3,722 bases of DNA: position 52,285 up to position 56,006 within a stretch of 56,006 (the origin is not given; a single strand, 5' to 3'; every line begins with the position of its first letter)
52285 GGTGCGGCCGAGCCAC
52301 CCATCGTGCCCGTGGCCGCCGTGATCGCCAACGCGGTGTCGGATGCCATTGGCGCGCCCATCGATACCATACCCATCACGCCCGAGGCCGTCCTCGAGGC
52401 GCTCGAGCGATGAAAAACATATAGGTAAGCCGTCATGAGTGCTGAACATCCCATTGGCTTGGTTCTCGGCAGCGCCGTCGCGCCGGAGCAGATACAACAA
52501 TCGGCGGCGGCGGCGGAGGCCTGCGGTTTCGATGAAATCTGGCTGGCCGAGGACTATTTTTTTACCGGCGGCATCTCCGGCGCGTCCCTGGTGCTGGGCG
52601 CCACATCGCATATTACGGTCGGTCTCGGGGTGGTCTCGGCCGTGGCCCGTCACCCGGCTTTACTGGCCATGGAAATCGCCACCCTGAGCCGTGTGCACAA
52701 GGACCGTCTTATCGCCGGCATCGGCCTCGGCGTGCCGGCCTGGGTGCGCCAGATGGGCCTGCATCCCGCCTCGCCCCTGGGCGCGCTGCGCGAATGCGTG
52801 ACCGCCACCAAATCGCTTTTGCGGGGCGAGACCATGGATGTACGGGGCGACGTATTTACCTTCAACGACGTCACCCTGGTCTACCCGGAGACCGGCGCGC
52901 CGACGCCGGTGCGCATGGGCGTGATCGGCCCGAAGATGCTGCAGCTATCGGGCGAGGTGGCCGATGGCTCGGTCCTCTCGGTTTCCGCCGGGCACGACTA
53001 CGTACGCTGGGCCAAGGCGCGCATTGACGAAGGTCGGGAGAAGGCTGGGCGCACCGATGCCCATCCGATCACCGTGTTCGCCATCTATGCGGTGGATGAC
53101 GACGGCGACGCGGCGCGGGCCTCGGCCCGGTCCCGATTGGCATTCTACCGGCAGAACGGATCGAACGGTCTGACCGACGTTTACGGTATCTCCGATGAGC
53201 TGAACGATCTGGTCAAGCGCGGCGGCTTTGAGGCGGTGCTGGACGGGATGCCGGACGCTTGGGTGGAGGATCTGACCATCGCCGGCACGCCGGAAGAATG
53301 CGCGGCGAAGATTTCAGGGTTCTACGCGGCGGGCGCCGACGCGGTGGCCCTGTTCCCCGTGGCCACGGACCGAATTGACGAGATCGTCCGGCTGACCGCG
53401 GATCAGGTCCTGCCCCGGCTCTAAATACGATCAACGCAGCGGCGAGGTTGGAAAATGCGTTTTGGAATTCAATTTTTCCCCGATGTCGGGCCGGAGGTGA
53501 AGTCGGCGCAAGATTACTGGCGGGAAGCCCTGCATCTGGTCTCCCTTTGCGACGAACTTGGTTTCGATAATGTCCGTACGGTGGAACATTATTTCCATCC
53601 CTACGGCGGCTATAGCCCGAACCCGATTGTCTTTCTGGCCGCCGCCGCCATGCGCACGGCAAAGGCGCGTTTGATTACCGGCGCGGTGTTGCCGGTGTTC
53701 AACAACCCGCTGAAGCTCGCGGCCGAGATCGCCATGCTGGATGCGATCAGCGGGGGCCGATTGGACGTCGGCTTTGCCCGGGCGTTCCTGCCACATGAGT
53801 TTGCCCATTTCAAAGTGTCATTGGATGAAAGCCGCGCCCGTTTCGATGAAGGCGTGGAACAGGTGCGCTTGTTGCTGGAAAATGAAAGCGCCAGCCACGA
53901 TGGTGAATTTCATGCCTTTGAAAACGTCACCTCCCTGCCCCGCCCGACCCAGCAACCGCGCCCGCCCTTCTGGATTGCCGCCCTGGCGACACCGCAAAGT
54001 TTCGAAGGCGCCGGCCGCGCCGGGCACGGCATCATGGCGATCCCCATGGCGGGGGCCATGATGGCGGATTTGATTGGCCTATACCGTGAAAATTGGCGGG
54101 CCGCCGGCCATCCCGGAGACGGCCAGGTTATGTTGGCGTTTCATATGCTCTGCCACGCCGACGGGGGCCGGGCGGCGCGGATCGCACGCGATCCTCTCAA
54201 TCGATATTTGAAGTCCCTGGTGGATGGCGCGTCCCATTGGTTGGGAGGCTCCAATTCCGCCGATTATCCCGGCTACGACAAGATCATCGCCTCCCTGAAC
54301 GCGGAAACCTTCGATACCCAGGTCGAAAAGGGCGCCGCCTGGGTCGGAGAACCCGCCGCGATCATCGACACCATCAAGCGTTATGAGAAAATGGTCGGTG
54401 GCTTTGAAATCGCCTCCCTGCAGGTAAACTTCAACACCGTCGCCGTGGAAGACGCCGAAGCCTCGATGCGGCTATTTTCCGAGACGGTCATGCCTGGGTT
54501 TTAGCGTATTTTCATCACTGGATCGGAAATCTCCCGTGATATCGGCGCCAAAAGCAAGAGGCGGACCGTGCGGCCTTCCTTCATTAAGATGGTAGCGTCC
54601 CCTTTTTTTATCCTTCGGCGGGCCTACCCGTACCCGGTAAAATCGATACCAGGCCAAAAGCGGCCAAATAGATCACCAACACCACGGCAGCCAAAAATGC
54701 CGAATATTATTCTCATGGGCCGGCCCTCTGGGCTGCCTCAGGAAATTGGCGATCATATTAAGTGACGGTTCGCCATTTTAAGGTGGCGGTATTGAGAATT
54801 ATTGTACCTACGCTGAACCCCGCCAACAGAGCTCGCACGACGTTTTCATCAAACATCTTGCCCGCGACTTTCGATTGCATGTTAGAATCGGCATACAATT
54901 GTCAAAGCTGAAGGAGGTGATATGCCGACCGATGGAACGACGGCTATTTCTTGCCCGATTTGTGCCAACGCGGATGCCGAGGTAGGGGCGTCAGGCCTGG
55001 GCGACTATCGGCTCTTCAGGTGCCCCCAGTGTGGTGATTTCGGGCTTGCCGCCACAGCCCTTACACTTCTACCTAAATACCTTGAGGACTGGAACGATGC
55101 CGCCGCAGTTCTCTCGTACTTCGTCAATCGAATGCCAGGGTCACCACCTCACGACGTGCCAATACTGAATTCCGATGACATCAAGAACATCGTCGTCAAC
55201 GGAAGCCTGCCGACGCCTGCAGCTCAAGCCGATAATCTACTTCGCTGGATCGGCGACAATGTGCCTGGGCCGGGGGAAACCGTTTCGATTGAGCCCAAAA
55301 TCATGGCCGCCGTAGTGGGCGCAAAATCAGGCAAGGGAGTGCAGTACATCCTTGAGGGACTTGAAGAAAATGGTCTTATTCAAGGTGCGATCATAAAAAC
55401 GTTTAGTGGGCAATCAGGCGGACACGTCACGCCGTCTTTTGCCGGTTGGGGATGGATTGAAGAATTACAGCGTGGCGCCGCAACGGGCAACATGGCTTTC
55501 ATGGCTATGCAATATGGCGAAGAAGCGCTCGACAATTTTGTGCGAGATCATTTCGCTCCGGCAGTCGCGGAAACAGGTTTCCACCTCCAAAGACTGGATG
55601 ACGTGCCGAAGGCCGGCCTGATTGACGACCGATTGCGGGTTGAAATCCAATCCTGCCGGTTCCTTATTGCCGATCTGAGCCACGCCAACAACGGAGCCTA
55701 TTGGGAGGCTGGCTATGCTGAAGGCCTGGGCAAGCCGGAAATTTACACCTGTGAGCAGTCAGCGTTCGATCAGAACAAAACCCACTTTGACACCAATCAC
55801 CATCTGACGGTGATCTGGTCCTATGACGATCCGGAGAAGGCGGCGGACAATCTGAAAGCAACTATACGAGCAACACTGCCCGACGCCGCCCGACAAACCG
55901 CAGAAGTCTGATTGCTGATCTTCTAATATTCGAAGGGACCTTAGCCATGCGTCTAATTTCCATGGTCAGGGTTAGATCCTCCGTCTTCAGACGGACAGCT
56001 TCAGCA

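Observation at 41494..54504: Large LLM-rich oxidative island around a molybdenum hydroxylase: candidate undescribed heterocycle/organosulfur degradation system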

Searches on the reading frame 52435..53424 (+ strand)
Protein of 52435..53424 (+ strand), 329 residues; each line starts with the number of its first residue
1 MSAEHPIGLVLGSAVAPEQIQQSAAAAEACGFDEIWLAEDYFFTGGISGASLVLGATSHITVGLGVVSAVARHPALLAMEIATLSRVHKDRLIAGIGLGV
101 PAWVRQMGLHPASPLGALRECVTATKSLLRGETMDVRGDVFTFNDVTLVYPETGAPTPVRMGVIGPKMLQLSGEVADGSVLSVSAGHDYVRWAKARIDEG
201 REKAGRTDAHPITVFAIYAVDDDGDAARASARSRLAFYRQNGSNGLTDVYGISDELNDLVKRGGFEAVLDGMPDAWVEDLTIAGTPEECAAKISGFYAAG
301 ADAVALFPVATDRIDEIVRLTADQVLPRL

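Call 4: search_protein_families(library=ncbifam, proteins=[window:52435-53424:+])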
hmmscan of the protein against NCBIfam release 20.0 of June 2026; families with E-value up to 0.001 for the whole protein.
window:52435-53424:+ (329 aa): 25 families
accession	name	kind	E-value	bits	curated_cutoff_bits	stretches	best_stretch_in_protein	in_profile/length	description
NF002619.0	PRK02271.1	equivalog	1.2e-49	169.4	276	1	17-318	13-318/329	5,10-methylenetetrahydromethanopterin reductase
TIGR03555.1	F420_mer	equivalog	2.7e-44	151.9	348.7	1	18-316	12-315/325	5,10-methylenetetrahydromethanopterin reductase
TIGR03564.1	F420_MSMEG_4879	subfamily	4.9e-32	111.6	234.25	1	22-241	3-221/265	TIGR03564 family F420-dependent LLM class oxidoreductase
TIGR03857.1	F420_MSMEG_2249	hypoth_equivalog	1.1e-31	110.3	218.4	2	11-241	7-237/329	TIGR03857 family LLM class F420-dependent oxidoreductase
TIGR03841.1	F420_Rv3093c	subfamily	7.4e-31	107.6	213.65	1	17-309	9-297/298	LLM class F420-dependent oxidoreductase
TIGR04024.1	F420_NP1902A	hypoth_equivalog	5.9e-28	97.6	345.4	1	15-309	12-314/330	TIGR04024 family LLM class F420-dependent oxidoreductase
TIGR03842.1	F420_CPS_4043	hypoth_equivalog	4.1e-27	95.1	295.45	1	7-328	2-328/329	TIGR03842 family LLM class F420-dependent oxidoreductase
TIGR03617.1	F420_MSMEG_2256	subfamily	1.3e-23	83.4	278.15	1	24-318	1-310/318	TIGR03617 family F420-dependent LLM class oxidoreductase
TIGR03559.1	F420_Rv3520c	subfamily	1.8e-23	83.1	335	1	7-304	2-322/325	LLM class F420-dependent oxidoreductase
TIGR03620.1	F420_MSMEG_4141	subfamily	1.1e-19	70.8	219.8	1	18-311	18-263/280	TIGR03620 family F420-dependent LLM class oxidoreductase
TIGR03619.1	F420_Rv2161c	subfamily_domain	5e-17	62.3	166.9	1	55-242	55-239/247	TIGR03619 family F420-dependent LLM class oxidoreductase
TIGR03557.1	F420_G6P_family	subfamily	2.7e-16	59.6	210.4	1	15-329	10-314/316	TIGR03557 family F420-dependent LLM class oxidoreductase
TIGR03621.1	F420_MSMEG_2516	subfamily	4.8e-16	58.7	213.15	1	13-198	9-193/295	TIGR03621 family F420-dependent LLM class oxidoreductase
TIGR03854.1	F420_MSMEG_3544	hypoth_equivalog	1.7e-13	50.6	295.6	1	7-207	2-204/290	TIGR03854 family LLM class F420-dependent oxidoreductase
TIGR03885.1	flavin_revert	hypoth_equivalog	6.8e-13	48.5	398.7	1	15-329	10-315/315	TIGR03885 family FMN-dependent LLM class oxidoreductase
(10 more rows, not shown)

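Call 11: search_protein_families(library=pfam, proteins=[window:52435-53424:+])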
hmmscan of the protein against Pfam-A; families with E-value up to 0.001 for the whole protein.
window:52435-53424:+ (329 aa): 1 family
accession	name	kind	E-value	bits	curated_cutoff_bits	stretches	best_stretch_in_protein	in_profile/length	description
PF00296.26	Bac_luciferase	-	2.7e-53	181.8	27.9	1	15-302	19-313/314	Luciferase-like monooxygenase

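Call 58: search_solved_structures(query=window:52435-53424:+, max_evalue=1e-8)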
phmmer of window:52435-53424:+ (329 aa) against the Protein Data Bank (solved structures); distinct sequences matched with E-value up to 1e-8: 11.
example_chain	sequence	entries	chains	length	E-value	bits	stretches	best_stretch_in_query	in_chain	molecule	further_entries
1z69_A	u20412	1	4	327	3.1e-36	128.2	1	22-320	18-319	Coenzyme F420-dependent N(5),N(10)-methylenetetrahydromethanopterin reductase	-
8qq8_A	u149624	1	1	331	2.2e-31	112.2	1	25-328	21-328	5,10-methylenetetrahydromethanopterin reductase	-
8qpl_A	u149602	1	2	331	2.3e-31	112.2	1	25-328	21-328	5,10-methylenetetrahydromethanopterin reductase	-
8qpm_A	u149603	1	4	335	2.4e-31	112.1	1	25-328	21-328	5,10-methylenetetrahydromethanopterin reductase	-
1f07_A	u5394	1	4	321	3e-28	101.9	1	18-317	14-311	COENZYME F420-DEPENDENT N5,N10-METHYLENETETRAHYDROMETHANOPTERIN REDUCTASE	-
1ezw_A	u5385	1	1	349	3.9e-25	91.7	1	7-328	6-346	COENZYME F420-DEPENDENT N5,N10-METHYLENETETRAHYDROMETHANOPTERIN REDUCTASE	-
9hav_A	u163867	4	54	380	3.4e-13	52.4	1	23-210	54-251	Luciferase family protein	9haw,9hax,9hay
3b4y_A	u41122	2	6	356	7.9e-10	41.4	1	14-207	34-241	PROBABLE F420-DEPENDENT GLUCOSE-6-PHOSPHATE DEHYDROGENASE FGD1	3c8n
9fp4_A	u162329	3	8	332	2.3e-09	39.9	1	7-231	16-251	F420-dependent hydroxymycolic acid dehydrogenase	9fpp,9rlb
1rhc_A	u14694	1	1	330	3.3e-09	39.4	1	19-229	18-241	F420-dependent alcohol dehydrogenase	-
5lxe_A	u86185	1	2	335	6e-09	38.5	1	16-303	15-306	F420-dependent glucose-6-phosphate dehydrogenase 1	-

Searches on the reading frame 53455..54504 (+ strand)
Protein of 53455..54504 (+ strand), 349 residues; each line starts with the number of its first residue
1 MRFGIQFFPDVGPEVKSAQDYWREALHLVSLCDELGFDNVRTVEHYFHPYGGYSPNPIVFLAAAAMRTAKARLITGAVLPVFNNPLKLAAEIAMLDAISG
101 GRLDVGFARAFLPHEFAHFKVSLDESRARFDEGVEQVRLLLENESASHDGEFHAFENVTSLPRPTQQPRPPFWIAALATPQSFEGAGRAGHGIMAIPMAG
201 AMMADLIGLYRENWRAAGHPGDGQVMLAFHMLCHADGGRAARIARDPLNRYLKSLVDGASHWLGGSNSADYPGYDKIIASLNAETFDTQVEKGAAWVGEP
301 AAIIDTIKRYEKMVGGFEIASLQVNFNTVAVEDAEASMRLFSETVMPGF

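Call 4: search_protein_families(library=ncbifam, proteins=[window:53455-54504:+])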
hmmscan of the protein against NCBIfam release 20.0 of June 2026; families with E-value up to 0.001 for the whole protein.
window:53455-54504:+ (349 aa): 29 families (the best 25 are shown)
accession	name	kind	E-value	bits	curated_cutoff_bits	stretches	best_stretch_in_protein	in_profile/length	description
TIGR04020.1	seco_metab_LLM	subfamily_domain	7e-44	150.3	244.45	1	4-314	2-306/341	MupA/Atu3671 family FMN-dependent luciferase-like monooxygenase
TIGR03619.1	F420_Rv2161c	subfamily_domain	6.6e-35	120.9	166.9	1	30-229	5-217/247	TIGR03619 family F420-dependent LLM class oxidoreductase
TIGR03858.1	LLM_2I7G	subfamily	2.7e-25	89.1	462.25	1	6-347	5-334/337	Atu2307/SP_0267 family LLM class monooxygenase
TIGR04027.1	LLM_KPN_01858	hypoth_equivalog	3.2e-22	78.9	412.9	1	16-194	13-182/326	putative FMN-dependent luciferase-like monooxygenase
TIGR03560.1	F420_Rv1855c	subfamily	5.6e-22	78.7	231.4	1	17-175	7-173/227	TIGR03560 family F420-dependent LLM class oxidoreductase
TIGR04036.1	LLM_CE1758_fam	subfamily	4.5e-19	68.5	479.1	1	18-228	23-234/355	CE1758 family FMN-dependent luciferase-like monooxygenase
TIGR03558.1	oxido_grp_1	subfamily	4.6e-19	68.8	166.95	1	16-339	13-320/325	MsnO8 family LLM class oxidoreductase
NF052254.1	luciferase_Alph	exception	2.1e-17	63.4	600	1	3-347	3-348/354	luciferase subunit alpha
TIGR03571.1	lucif_BA3436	subfamily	8.8e-17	61.3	303.9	1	24-221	32-233/304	TIGR03571 family LLM class oxidoreductase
TIGR03621.1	F420_MSMEG_2516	subfamily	4.5e-16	58.8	213.15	1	26-175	17-156/295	TIGR03621 family F420-dependent LLM class oxidoreductase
TIGR04021.1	LLM_DMSO2_sfnG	equivalog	1.5e-13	50.8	382.95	1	27-172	32-180/350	dimethylsulfone monooxygenase SfnG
NF002619.0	PRK02271.1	equivalog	1.2e-12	47.8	276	1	22-194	13-175/329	5,10-methylenetetrahydromethanopterin reductase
TIGR03555.1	F420_mer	equivalog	3e-10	40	348.7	1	22-194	11-174/325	5,10-methylenetetrahydromethanopterin reductase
TIGR03557.1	F420_G6P_family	subfamily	4e-10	39.3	210.4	1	23-230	13-217/316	TIGR03557 family F420-dependent LLM class oxidoreductase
TIGR03857.1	F420_MSMEG_2249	hypoth_equivalog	2.6e-09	36.8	218.4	1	59-220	44-203/329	TIGR03857 family LLM class F420-dependent oxidoreductase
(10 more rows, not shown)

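Call 11: search_protein_families(library=pfam, proteins=[window:53455-54504:+])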
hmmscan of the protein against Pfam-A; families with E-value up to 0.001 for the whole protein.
window:53455-54504:+ (349 aa): 1 family
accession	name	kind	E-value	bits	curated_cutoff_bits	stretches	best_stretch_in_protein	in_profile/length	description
PF00296.26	Bac_luciferase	-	5.2e-56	190.7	27.9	1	1-313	1-310/314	Luciferase-like monooxygenase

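Call 59: search_solved_structures(query=window:53455-54504:+, max_evalue=1e-8)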
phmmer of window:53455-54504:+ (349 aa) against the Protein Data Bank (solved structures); distinct sequences matched with E-value up to 1e-8: 9.
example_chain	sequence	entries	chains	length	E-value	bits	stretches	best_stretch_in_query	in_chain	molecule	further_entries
7bip_A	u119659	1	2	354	6e-94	318.4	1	1-348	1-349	Luciferase-like monooxygenase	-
6ket_A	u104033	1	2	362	3.3e-34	122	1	25-342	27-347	PuwE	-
8k74_A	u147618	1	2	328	6.8e-21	78.2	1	16-195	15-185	Alkanal monooxygenase alpha chain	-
2i7g_A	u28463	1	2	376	1.1e-17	67.6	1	2-219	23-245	Monooxygenase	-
8cbb_A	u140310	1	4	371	4.4e-16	62.3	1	30-347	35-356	Alkanal monooxygenase alpha chain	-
1brl_A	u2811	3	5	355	6.7e-11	45.3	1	2-258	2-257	BACTERIAL LUCIFERASE | Alkanal monooxygenase alpha chain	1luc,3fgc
8qq8_A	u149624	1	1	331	5.6e-10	42.3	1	1-231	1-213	5,10-methylenetetrahydromethanopterin reductase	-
8qpl_A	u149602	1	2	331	1.1e-09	41.3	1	2-231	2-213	5,10-methylenetetrahydromethanopterin reductase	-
8qpm_A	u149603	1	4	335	1.1e-09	41.3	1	2-231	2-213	5,10-methylenetetrahydromethanopterin reductase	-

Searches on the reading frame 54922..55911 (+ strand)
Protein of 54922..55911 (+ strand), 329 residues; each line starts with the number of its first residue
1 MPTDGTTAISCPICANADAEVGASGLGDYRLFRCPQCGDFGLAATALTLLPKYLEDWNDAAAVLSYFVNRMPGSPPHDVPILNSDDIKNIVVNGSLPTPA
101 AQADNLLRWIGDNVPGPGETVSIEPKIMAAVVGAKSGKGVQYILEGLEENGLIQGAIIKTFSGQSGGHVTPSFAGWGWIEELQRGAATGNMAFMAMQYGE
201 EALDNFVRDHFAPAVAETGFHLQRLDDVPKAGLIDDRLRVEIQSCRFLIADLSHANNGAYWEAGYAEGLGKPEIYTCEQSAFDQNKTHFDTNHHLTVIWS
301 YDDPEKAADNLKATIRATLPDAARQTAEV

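Call 4: search_protein_families(library=ncbifam, proteins=[window:54922-55911:+])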
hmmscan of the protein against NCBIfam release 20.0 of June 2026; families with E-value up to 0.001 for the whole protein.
window:54922-55911:+ (329 aa): 0 families

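Call 11: search_protein_families(library=pfam, proteins=[window:54922-55911:+])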
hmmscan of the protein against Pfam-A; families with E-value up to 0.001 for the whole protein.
window:54922-55911:+ (329 aa): 1 family
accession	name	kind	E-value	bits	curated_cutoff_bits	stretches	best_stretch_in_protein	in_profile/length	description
PF05014.21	Nuc_deoxyrib_tr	-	0.00079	20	28.8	0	202-279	23-99/117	Nucleoside 2-deoxyribosyltransferase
